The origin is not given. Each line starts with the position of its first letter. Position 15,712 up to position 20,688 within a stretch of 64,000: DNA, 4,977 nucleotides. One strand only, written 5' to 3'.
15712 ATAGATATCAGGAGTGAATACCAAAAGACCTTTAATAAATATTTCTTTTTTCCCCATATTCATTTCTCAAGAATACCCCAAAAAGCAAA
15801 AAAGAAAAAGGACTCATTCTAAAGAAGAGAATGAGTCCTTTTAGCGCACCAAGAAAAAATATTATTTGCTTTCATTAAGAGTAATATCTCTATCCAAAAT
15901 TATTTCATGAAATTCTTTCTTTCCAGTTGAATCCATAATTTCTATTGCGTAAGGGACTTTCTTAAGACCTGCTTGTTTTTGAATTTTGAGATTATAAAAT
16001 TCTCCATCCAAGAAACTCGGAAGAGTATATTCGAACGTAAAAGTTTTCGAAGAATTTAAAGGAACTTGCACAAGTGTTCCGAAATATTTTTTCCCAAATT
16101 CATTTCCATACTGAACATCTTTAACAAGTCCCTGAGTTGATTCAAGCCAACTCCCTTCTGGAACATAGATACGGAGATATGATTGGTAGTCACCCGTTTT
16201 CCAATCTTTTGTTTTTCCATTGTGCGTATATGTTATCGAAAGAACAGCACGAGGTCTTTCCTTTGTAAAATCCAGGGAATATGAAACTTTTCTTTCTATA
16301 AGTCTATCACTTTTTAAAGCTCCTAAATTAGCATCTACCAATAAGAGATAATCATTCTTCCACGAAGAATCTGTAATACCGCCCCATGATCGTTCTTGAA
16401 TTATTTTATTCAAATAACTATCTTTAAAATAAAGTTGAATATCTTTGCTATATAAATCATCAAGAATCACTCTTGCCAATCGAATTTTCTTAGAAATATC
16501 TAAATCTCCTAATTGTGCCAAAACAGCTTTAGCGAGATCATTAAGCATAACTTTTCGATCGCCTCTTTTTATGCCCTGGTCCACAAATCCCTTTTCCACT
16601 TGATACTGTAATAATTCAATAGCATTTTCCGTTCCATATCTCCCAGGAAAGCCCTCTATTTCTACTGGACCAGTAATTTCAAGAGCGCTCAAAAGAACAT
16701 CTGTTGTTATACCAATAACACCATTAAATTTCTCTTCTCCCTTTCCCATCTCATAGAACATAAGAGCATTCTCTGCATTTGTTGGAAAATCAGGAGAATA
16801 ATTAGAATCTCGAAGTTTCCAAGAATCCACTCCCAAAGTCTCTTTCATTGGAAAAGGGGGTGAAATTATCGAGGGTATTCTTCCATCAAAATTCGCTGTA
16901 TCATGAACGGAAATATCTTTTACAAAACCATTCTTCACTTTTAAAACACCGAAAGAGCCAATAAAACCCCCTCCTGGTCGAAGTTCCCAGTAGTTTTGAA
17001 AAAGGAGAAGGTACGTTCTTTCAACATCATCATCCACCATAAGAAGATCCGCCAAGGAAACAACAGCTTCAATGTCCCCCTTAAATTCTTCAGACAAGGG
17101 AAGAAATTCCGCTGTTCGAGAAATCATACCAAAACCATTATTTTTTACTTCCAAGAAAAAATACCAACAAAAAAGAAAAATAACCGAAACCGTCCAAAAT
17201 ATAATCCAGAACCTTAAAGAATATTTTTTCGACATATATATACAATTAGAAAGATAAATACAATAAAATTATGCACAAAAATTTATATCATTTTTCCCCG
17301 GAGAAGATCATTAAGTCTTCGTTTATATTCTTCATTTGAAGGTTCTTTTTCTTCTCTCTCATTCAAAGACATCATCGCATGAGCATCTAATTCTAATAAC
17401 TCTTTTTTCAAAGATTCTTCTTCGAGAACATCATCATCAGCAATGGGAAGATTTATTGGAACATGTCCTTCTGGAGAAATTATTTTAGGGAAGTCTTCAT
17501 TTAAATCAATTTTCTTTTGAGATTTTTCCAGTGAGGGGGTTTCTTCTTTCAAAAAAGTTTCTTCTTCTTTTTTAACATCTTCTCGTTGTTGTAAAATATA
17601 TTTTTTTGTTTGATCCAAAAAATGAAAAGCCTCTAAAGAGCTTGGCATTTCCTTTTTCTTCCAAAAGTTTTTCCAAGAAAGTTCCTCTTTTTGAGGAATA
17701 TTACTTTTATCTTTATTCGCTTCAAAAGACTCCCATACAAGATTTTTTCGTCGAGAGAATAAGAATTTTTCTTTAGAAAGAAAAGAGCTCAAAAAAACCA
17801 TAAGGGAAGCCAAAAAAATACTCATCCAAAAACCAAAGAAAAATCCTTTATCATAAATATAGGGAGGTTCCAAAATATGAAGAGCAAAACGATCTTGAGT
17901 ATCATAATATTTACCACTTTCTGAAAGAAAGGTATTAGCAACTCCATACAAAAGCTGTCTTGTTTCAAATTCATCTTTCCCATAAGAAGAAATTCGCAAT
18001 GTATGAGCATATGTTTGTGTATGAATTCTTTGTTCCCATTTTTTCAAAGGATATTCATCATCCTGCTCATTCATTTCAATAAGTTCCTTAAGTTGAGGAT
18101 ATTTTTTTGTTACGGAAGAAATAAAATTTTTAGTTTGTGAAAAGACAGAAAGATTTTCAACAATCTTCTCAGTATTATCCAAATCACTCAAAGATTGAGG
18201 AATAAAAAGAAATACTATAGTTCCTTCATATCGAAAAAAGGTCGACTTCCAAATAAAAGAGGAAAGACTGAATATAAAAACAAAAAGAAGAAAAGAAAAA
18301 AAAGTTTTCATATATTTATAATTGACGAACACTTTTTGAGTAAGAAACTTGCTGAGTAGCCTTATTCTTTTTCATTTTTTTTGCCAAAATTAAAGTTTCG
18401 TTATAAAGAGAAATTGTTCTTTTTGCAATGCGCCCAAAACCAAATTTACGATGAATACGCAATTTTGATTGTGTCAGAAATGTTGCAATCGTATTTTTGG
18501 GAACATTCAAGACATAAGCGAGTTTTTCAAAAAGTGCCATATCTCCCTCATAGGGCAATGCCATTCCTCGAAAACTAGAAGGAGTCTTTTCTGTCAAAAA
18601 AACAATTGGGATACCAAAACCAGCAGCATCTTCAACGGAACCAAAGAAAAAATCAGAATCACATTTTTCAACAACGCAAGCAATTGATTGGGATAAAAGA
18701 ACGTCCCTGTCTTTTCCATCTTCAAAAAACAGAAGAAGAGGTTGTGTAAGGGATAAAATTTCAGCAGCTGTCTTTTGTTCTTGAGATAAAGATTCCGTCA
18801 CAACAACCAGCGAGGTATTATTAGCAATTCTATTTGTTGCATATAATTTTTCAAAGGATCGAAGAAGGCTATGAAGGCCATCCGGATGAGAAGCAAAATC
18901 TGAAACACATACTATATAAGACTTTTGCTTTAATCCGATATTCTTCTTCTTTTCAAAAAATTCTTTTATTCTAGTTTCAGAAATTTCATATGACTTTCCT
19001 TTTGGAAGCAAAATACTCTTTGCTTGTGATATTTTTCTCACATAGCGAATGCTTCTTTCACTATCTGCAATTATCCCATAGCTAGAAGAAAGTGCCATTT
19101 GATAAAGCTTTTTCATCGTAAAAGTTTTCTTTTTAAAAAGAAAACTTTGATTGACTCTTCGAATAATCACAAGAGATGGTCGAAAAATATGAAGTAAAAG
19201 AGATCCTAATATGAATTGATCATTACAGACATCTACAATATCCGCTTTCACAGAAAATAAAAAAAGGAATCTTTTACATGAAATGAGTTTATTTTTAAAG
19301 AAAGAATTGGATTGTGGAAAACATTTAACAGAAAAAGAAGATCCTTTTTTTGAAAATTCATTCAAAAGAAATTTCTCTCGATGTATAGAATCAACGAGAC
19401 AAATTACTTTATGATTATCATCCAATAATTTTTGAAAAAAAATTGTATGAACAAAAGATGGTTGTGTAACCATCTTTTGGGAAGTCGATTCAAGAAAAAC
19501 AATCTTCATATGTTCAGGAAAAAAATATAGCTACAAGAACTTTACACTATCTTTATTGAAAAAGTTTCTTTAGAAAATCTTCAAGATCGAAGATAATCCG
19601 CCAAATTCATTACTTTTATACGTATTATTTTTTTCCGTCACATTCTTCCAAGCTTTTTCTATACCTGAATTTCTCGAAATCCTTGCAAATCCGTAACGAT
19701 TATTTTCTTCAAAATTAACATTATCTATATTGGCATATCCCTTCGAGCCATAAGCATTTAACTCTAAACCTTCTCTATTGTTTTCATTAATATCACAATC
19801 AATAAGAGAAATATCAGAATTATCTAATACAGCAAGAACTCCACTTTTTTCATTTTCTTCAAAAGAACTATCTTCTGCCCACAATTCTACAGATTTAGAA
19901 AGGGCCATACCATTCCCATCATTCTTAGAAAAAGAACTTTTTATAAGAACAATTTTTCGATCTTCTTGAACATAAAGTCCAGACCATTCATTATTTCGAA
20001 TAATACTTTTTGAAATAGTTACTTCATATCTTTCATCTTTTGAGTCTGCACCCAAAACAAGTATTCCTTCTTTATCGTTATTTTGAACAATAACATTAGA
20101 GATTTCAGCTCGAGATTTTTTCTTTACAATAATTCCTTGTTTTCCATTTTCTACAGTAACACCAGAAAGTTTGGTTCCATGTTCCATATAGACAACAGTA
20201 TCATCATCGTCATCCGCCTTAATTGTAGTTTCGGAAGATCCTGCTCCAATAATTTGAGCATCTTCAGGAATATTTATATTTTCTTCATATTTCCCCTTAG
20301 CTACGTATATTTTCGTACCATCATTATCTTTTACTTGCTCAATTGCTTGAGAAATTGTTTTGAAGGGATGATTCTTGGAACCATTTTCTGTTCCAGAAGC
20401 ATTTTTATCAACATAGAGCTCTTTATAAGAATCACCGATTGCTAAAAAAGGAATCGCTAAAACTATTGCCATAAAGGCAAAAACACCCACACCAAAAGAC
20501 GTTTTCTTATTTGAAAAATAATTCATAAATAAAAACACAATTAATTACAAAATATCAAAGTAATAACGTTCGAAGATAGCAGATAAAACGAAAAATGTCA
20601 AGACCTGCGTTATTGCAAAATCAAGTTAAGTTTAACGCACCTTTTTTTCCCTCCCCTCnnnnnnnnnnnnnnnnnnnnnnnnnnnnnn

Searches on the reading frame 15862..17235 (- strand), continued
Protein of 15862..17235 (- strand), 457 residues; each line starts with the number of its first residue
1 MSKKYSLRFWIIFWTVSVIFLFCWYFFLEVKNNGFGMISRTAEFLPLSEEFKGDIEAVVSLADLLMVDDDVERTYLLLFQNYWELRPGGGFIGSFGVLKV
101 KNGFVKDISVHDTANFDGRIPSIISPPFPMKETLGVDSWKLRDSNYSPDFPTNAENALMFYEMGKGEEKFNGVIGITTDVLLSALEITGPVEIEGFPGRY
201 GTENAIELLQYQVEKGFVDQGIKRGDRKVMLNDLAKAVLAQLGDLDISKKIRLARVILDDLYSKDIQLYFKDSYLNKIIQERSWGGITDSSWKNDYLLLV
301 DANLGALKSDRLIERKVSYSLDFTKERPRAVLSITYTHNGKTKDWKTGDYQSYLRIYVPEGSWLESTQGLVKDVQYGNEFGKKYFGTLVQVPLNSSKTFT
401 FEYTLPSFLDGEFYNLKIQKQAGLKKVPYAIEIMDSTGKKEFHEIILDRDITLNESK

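Call 84: get_annotated_region(hit=H9, flank=9000)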
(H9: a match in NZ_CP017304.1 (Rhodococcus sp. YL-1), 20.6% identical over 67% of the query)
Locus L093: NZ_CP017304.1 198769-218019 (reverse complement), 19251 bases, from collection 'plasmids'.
description: Rhodococcus sp. YL-1 plasmid pYLL2
organism: Rhodococcus sp. YL-1 (NCBI taxid 1045808)
taxonomy: Bacteria; Actinomycetota; Actinomycetes; Mycobacteriales; Nocardiaceae; Rhodococcus; Rhodococcus sp. YL-1
host: -; source: pure culture,soil; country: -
typing (MOB-suite, as given by PLSDB): non-mobilizable
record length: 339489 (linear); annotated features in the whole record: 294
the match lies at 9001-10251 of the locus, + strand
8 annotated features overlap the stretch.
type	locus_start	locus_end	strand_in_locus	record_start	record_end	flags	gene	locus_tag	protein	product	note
CDS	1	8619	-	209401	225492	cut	-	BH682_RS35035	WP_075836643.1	non-ribosomal peptide synthetase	-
CDS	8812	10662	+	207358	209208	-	-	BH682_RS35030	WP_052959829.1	DUF4012 domain-containing protein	-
CDS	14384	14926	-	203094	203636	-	-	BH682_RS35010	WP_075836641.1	DapH/DapD/GlmU-related protein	-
CDS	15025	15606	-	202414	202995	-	-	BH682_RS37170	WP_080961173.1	acyltransferase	-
CDS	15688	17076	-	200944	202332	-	-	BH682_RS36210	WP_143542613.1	O-antigen ligase family protein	-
CDS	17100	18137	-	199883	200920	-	-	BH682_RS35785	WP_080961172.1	glycosyltransferase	-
CDS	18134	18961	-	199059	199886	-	-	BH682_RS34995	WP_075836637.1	glycosyltransferase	-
CDS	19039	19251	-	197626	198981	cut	-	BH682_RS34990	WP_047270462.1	MATE family efflux transporter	-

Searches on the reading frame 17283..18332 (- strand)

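Call 5: search_protein_families(library=pfam, proteins=[window:17283-18332:-], max_evalue=0.01)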
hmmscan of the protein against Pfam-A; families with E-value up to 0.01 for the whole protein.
window:17283-18332:- (349 aa): 1 family
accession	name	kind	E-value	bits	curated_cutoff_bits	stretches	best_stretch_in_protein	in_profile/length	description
PF04090.18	Rrn11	-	0.0095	16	20.2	0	56-173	84-182/192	RNA polymerase I-specific transcription initiation factor Rrn11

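Call 13: search_protein_families(library=ncbifam, proteins=[window:17283-18332:-], max_evalue=0.01)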
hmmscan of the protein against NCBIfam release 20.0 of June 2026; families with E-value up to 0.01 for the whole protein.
window:17283-18332:- (349 aa): 0 families

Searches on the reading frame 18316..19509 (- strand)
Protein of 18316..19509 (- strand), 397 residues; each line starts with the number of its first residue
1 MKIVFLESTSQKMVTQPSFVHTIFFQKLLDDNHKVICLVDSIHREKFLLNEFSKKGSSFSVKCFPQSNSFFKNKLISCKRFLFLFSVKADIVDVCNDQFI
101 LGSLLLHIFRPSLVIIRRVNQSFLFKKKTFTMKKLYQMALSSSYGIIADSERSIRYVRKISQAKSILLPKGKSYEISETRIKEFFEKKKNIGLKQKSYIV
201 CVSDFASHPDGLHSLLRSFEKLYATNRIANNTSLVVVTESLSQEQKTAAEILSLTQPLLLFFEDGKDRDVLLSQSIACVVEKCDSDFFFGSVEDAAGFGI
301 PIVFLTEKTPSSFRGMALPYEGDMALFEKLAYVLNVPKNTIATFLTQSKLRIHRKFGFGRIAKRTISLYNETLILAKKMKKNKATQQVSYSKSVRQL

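Call 5: search_protein_families(library=pfam, proteins=[window:18316-19509:-], max_evalue=0.01)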
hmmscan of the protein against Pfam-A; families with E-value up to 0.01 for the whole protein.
window:18316-19509:- (397 aa): 0 families

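Call 13: search_protein_families(library=ncbifam, proteins=[window:18316-19509:-], max_evalue=0.01)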
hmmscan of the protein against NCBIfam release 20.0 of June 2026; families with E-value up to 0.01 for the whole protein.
window:18316-19509:- (397 aa): 0 families

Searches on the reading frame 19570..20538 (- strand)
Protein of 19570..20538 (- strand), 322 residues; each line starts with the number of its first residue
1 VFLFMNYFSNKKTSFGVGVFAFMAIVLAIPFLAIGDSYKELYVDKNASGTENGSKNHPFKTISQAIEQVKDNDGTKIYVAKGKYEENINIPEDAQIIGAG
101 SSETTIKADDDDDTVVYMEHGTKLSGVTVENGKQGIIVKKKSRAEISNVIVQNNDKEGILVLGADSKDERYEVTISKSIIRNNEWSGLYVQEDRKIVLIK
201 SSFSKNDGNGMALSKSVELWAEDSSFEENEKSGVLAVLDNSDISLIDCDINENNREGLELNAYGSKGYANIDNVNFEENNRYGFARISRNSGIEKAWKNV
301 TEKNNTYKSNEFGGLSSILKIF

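Call 5: search_protein_families(library=pfam, proteins=[window:19570-20538:-], max_evalue=0.01)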
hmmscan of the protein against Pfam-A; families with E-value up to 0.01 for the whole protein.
window:19570-20538:- (322 aa): 5 families
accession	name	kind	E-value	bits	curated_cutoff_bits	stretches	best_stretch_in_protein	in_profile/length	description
PF13229.12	Beta_helix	-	1.3e-27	96.8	25.9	2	171-315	9-142/158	Right handed beta helix region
PF05048.19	NosD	-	1.8e-11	44.4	23.6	2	105-233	31-152/212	Periplasmic copper-binding protein (NosD)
PF07602.17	DUF1565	-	2.4e-07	30.8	20.3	1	49-187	5-143/257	Protein of unknown function (DUF1565)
PF01095.25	Pectinesterase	-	7e-06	25.4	27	1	58-110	11-68/298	Pectinesterase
PF20917.2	AsnRS_N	-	0.0043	17.8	27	0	54-85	1-31/91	Asparaginal-tRNA synthetase, N-terminal domain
